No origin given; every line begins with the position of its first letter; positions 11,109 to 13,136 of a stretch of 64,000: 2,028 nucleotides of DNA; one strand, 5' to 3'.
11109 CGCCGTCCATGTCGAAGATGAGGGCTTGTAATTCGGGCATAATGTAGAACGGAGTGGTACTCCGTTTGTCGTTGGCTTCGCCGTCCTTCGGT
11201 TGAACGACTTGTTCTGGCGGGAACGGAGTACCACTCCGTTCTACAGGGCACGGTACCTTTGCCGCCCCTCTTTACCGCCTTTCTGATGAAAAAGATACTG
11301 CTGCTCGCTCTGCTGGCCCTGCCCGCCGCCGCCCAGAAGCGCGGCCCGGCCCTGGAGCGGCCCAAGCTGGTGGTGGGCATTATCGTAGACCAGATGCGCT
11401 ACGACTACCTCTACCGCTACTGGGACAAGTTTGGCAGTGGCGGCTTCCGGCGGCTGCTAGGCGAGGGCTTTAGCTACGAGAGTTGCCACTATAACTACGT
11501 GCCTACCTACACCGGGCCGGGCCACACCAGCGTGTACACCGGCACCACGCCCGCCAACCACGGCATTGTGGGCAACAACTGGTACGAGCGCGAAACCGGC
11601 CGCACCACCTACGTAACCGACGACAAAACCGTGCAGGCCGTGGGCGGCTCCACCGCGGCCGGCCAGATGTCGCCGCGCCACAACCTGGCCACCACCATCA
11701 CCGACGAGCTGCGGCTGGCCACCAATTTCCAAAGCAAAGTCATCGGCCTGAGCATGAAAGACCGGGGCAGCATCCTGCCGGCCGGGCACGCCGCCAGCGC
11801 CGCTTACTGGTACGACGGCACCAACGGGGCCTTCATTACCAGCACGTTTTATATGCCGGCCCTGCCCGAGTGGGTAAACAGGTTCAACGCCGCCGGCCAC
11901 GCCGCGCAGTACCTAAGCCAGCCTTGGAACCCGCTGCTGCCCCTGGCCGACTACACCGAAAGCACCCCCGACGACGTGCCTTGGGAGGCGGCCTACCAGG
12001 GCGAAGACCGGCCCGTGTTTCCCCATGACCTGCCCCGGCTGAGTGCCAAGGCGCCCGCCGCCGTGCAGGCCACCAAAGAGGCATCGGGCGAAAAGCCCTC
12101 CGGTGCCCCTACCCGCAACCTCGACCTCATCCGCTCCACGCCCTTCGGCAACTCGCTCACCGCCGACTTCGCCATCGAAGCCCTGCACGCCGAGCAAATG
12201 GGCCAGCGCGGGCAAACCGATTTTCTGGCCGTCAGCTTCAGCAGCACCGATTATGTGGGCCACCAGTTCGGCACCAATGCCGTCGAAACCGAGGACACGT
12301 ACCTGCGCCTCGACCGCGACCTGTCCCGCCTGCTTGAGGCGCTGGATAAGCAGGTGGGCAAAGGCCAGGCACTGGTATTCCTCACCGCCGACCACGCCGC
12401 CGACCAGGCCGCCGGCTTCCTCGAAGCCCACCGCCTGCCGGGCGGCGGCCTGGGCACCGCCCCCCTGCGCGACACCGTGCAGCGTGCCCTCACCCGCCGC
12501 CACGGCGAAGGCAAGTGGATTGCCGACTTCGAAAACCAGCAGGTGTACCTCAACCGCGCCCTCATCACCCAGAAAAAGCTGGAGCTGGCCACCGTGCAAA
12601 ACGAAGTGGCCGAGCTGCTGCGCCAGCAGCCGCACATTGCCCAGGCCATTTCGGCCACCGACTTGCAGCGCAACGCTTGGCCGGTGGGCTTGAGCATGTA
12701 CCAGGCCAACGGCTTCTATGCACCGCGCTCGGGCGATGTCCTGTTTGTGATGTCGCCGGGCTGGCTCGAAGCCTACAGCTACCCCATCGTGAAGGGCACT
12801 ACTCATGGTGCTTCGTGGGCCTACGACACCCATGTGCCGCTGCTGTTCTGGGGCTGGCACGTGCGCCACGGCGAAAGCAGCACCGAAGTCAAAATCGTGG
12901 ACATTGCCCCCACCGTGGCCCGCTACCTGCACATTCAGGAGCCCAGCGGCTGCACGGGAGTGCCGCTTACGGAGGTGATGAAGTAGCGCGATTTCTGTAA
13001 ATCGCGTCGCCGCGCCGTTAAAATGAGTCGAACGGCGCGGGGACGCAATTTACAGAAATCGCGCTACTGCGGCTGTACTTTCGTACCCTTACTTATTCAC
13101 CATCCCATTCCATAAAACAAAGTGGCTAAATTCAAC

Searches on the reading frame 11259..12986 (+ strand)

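Call 69: search_protein_families(library=pfam, proteins=[window:11259-12986:+], max_evalue=0.001)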
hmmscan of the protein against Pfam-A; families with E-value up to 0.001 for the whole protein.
window:11259-12986:+ (575 aa): 3 families
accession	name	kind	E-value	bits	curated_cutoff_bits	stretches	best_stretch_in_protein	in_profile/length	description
PF01663.27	Phosphodiest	-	1.2e-46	160.3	23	1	38-517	1-340/342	Type I phosphodiesterase / nucleotide pyrophosphatase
PF00884.28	Sulfatase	-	1.5e-05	24.9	25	0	512-558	253-300/301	Sulfatase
PF01676.23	Metalloenzyme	-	9.2e-05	22.5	24.3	0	316-383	143-204/252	Metalloenzyme superfamily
